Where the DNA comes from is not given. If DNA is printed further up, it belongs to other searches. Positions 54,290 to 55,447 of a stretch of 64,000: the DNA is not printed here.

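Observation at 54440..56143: Overlapping three-gene cassette: metallophosphoesterase, small TM peptide and SPFH-domain lipoprotein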

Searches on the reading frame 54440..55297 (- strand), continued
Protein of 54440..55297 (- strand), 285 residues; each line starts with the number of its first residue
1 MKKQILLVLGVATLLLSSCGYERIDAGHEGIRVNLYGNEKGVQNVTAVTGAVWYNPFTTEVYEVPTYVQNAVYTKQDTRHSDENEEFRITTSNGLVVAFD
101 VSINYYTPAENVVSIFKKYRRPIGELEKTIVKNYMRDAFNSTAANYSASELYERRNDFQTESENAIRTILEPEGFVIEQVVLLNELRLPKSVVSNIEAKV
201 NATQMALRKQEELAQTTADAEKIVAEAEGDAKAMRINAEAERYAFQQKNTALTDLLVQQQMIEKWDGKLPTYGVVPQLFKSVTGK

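Call 33: get_annotated_region(hit=H1, flank=1500)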
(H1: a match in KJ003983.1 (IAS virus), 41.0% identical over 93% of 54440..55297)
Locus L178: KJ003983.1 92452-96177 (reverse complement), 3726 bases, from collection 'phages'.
description: IAS virus, complete genome.
organism: IAS virus (NCBI taxid 1450749)
taxonomy: Viruses; Duplodnaviria; Heunggongvirae; Uroviricota; Caudoviricetes; Crassvirales; Steigviridae; Asinivirinae; Paundivirus; Paundivirus hollandii
host: Homo sapiens; source: stool samples; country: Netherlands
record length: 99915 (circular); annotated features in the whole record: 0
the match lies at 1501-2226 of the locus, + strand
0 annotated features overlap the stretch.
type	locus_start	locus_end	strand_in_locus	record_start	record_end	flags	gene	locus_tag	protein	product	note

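Call 52: search_protein_families(library=pfam, proteins=[P0032, P0047], max_evalue=1)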
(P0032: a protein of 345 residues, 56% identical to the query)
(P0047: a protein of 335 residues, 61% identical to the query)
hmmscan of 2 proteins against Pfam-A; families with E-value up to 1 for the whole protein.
P0032 (345 aa): 5 families
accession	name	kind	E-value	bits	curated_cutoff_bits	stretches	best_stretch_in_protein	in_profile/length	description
PF01145.31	Band_7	-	5.3e-26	92.2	23.6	1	82-278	2-175/176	SPFH domain / Band 7 family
PF13421.11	Band_7_1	-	0.035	14.2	24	1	203-260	152-208/211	SPFH domain-Band 7 family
PF20556.3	DUF6768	-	0.15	12.2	27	1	2-64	37-105/123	Family of unknown function (DUF6768)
PF16038.10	TMIE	-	0.23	11.7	27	0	243-285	33-74/85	TMIE protein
PF10168.15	Nup88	-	0.91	7.7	24.4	0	235-315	600-680/702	Nuclear pore component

P0047 (335 aa): 6 families
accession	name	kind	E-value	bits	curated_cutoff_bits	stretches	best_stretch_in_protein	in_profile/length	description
PF01145.31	Band_7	-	1.7e-22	80.8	23.6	1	74-270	2-175/176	SPFH domain / Band 7 family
PF14989.11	CCDC32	-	0.011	16.1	27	1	192-229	98-135/150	Coiled-coil domain containing 32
PF09279.17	EF-hand_like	-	0.016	16.1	21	1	156-227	4-73/86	Phosphoinositide-specific phospholipase C, efhand-like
PF03837.19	RecT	-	0.091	12.7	24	1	175-209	159-194/198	RecT family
PF06090.18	Ins_P5_2-kin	-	0.22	11.3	22.7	1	166-272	10-109/375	Inositol-pentakisphosphate 2-kinase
PF20000.4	fvmX2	-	0.68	9.8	27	0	248-301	142-195/261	FtsH ternary system domain X2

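Call 53: search_protein_families(library=padloc, proteins=[window:54440-55297:-], max_evalue=0.01)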
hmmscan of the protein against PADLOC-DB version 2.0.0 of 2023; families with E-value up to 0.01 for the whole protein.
window:54440-55297:- (285 aa): 0 families

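Call 56: search_solved_structures(query=A1, max_evalue=0.001)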
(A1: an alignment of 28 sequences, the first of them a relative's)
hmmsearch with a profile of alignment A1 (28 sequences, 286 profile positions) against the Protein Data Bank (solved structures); distinct sequences matched with E-value up to 0.001: 1.
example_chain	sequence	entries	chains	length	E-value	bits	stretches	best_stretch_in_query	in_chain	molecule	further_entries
8rrh_B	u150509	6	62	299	3.5e-05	26.1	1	123-242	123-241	Prohibitin-2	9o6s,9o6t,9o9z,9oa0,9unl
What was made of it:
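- Closest known: HflK/HflC-FtsH complex. Different: Sequence similarity is too low for HMMER to detect against the PDB (call 56).
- By sequence the closest solved relative is prohibitin, at only 3.5e-05 (call 56).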

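Call 57: search_protein_families(library=ncbifam, proteins=[window:54440-55297:-], max_evalue=0.001)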
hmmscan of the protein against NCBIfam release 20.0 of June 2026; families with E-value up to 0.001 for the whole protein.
window:54440-55297:- (285 aa): 0 families

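Call 64: predict_structure(alignment_id=A1)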
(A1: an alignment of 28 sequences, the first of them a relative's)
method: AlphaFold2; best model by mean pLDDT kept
length: 285 residues; sequences in the alignment: 28
mean_pLDDT: 81.5   pTM: 0.60
mean pLDDT of the five models: 81.5, 80.2, 78.3, 75.8, 69.6
residues with pLDDT >= 90: 83; 70-90: 153; 50-70: 34; < 50: 15
segments of 3 or more residues with pLDDT < 50: 269-276, 279-285
pLDDT, mean of each block of 10 residues (from residue 1): 77 75 87 73 78 85 89 75 79 89 91 88 84 92 90 90 94 92 81 81 90 94 93 89 83 65 53 46 39
secondary structure, 60 per line:
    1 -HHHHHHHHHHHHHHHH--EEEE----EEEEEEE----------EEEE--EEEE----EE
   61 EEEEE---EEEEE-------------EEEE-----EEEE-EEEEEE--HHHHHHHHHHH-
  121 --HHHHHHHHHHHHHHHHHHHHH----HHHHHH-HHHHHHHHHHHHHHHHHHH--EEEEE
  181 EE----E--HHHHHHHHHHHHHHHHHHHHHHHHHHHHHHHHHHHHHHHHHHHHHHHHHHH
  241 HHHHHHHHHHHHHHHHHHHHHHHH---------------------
elements in order: H2-17 E20-23 E28-34 E45-48 E51-54 E59-65 E69-73 E87-90 E96-99 E101-106 H109-119 H123-143 H148-153 H155-173 E176-182 H190-264
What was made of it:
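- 54440..55297 (-): SPFH/Band-7 lipoprotein, 285 aa. It has a signal peptide with lipobox Cys19, then the SPFH1/2 domains, one ~75-residue helix and a disordered C-terminal tail. AF2 model pLDDT 81.5 (call 64).
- On SPFH / Band 7 superfamily: AF2 model with strands 20-106, helices 109-173, helix 190-264 and a disordered tail (call 64).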

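Call 68: fold_search(model_id=the predicted structure, library=pdb)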
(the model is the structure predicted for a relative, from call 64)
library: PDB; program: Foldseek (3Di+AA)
matches with E <= 10: 430; with E <= 0.001: 63
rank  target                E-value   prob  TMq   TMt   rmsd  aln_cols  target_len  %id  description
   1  8rrh_B                1.1e-13  1.00  0.50  0.48  20.6       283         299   16  The human prohibitin complex (released 2024-12-18)
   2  9o9z_A                5.3e-13  1.00  0.49  0.57  18.5       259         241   18  The human PHB1/2 complex (closed) (released 2025-10-22)
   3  9o9z_a                6.4e-13  1.00  0.50  0.54  17.4       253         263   16  The human PHB1/2 complex (closed) (released 2025-10-22)
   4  8rrh_A                6.7e-13  1.00  0.52  0.54  17.4       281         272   19  The human prohibitin complex (released 2024-12-18)
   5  9z7u_B                6.7e-12  1.00  0.48  0.49  22.0       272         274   13  Human Stomatin - C8 Symmetry (released 2026-02-25)
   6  9vvg_A                1.3e-11  1.00  0.51  0.49  21.2       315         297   17  Cryo-EM structure of the erlin1/2 complex purified using GDN and CHS (released 2026-03-25)
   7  7vhq_E                1.4e-11  1.00  0.45  0.47  16.3       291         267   15  Structural insights into the membrane microdomain organization by SPFH family proteins (released 2022-01-19)
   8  9z7u_C                1.4e-11  1.00  0.48  0.50  23.1       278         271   13  Human Stomatin - C8 Symmetry (released 2026-02-25)
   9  9oh9_A                1.6e-11  1.00  0.47  0.52  22.6       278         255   14  Human Stomatin Complex in Native Membrane Vesicles (released 2025-08-13)
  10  9oh9_B                2.5e-11  1.00  0.46  0.50  21.9       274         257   14  Human Stomatin Complex in Native Membrane Vesicles (released 2025-08-13)
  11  9vvg_a                2.6e-11  1.00  0.50  0.48  26.1       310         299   17  Cryo-EM structure of the erlin1/2 complex purified using GDN and CHS (released 2026-03-25)
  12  9o9u_A                3.3e-11  1.00  0.50  0.49  20.0       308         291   18  The Erlin1/2 complex (released 2025-10-22)
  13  9vvj_a                3.7e-11  1.00  0.53  0.50  20.6       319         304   18  Cryo-EM structure of the erlin1/2 complex purified using DDM and GDN (released 2026-03-25)
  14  9unl_E                4.4e-11  1.00  0.49  0.54  20.1       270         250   18  Cryo-EM structure of the human prohibitin complex (released 2025-09-10)
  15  9vvj_A                5.0e-11  1.00  0.53  0.50  20.2       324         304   17  Cryo-EM structure of the erlin1/2 complex purified using DDM and GDN (released 2026-03-25)
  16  7vhq_G                5.0e-11  1.00  0.44  0.42   9.6       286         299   15  Structural insights into the membrane microdomain organization by SPFH family proteins (released 2022-01-19)
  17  9cz2_XA               8.5e-11  1.00  0.45  0.46   8.5       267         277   15  Cryo-EM structure of a nautilus-like HflK/C assembly in complex with FtsH AAA protease (released 2024-11-13)
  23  7wi3_C                1.5e-09  1.00  0.46  0.45  19.0       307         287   15  Cryo-EM structure of E.Coli FtsH-HflkC AAA protease complex (released 2022-06-01)
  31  7wi3_A                7.9e-08  1.00  0.42  0.41   9.6       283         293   17  Cryo-EM structure of E.Coli FtsH-HflkC AAA protease complex (released 2022-06-01)
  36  7wi3_B                2.3e-07  1.00  0.39  0.41  17.1       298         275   14  Cryo-EM structure of E.Coli FtsH-HflkC AAA protease complex (released 2022-06-01)
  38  7wi3_D                1.3e-06  1.00  0.44  0.43  16.5       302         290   15  Cryo-EM structure of E.Coli FtsH-HflkC AAA protease complex (released 2022-06-01)
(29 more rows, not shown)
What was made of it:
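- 54440..55297 (-): Foldseek full-length matches to prohibitin, stomatin, erlin, HflK/C and QmcA protomers (call 68).
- On SPFH / Band 7 superfamily: Full-length Foldseek hits to prohibitin, stomatin, erlin, HflK/C and QmcA at E down to 1e-13 (call 68).
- Closest known: SPFH-NfeD operons. Same: The SPFH fold is the same (call 68).
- Closest known: HflK/HflC-FtsH complex. Same: A periplasm-facing SPFH assembly on the inner membrane, with similar protomer architecture (call 68).
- Fold: full-length Foldseek matches to cage-forming SPFH protomers (calls 64, 68). Fold similarity to HflK/C in FtsH complexes (7vhq, 9cz2, 7wi3; call 68).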

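Call 70: search_protein_families(library=pfam, alignment_id=A4, max_evalue=0.0001)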
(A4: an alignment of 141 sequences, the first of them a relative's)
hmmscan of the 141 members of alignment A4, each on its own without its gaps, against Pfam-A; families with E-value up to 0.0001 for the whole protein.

A. member 1, L001:2886-3155:+ (89 aa): 0 families

B. families by the number of members that match (of 141 scanned): 81 families (the first 25 are shown)
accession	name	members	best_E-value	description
PF00149.33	Metallophos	5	1.4e-14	Calcineurin-like phosphoesterase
PF07728.20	AAA_5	3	2.5e-19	AAA domain (dynein-related subfamily)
PF00535.33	Glycos_transf_2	3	1.1e-15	Glycosyl transferase family 2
PF07724.20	AAA_2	3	9.4e-12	AAA domain (Cdc48 subfamily)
PF08406.16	CbbQ_C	3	3.6e-11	CbbQ/NirQ/NorQ C-terminal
PF00004.35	AAA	3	1.2e-10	ATPase family associated with various cellular activities (AAA)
PF12850.12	Metallophos_2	3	2.1e-10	Calcineurin-like phosphoesterase superfamily domain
PF01195.25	Pept_tRNA_hydro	2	7e-65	Peptidyl-tRNA hydrolase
PF00145.23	DNA_methylase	2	1.4e-50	C-5 cytosine-specific DNA methylase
PF03965.22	Penicillinase_R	2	7.7e-26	Penicillinase repressor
PF01832.25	Glucosaminidase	2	1.8e-19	Mannosyl-glycoprotein endo-beta-N-acetylglucosaminidase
PF09414.15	RNA_ligase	2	4.1e-16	RNA ligase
PF06941.18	NT5C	2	1.2e-15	5' nucleotidase, deoxy (Pyrimidine), cytosolic type C protein (NT5C)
PF05569.17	Peptidase_M56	2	2.5e-15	BlaR1 peptidase M56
PF00691.25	OmpA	2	1.2e-11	OmpA family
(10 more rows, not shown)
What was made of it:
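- The gene neighbourhood says little about the biological role (call 70). Among 141 neighbours of 36 dereplicated loci, lysis enzymes are rare (Glucosaminidase, 2) (call 70). Metallophos is the most frequent neighbour family (5 of 141; call 70).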

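Call 96: predict_structure(alignment_id=A8)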
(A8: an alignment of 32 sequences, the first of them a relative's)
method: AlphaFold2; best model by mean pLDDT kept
length: 335 residues; sequences in the alignment: 32
mean_pLDDT: 83.6   pTM: 0.65
mean pLDDT of the five models: 83.6, 82.2, 81.2, 80.1, 79.0
residues with pLDDT >= 90: 166; 70-90: 113; 50-70: 39; < 50: 17
segments of 3 or more residues with pLDDT < 50: 320-335
pLDDT, mean of each block of 10 residues (from residue 1): 77 77 69 73 69 68 77 89 79 75 87 92 92 88 95 96 92 91 97 96 94 98 97 91 87 93 96 94 92 86 71 57 42 42
secondary structure, 60 per line:
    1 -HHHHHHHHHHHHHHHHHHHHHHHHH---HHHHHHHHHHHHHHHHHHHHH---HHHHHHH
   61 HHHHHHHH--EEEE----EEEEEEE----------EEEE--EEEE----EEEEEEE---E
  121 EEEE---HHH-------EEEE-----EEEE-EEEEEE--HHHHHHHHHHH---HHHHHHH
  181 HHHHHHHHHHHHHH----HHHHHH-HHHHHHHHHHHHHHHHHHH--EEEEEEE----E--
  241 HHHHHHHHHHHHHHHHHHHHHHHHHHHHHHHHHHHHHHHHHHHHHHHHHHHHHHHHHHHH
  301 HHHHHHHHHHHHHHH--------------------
elements in order: H2-26 H30-50 H54-68 E71-74 E79-85 E96-99 E102-105 E110-116 E120-124 E138-141 E147-150 E152-157 H160-170 H174-194 H199-204 H206-224 E227-233 H241-315
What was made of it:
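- The AF2 model of the P0047 fusion shows TM1, a turn, TM2, the signal-peptide helix and then SPFH, at pLDDT 83.6 (call 96). The hairpin region of the fusion model has only pLDDT ~70-77, from a shallow alignment (call 96).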
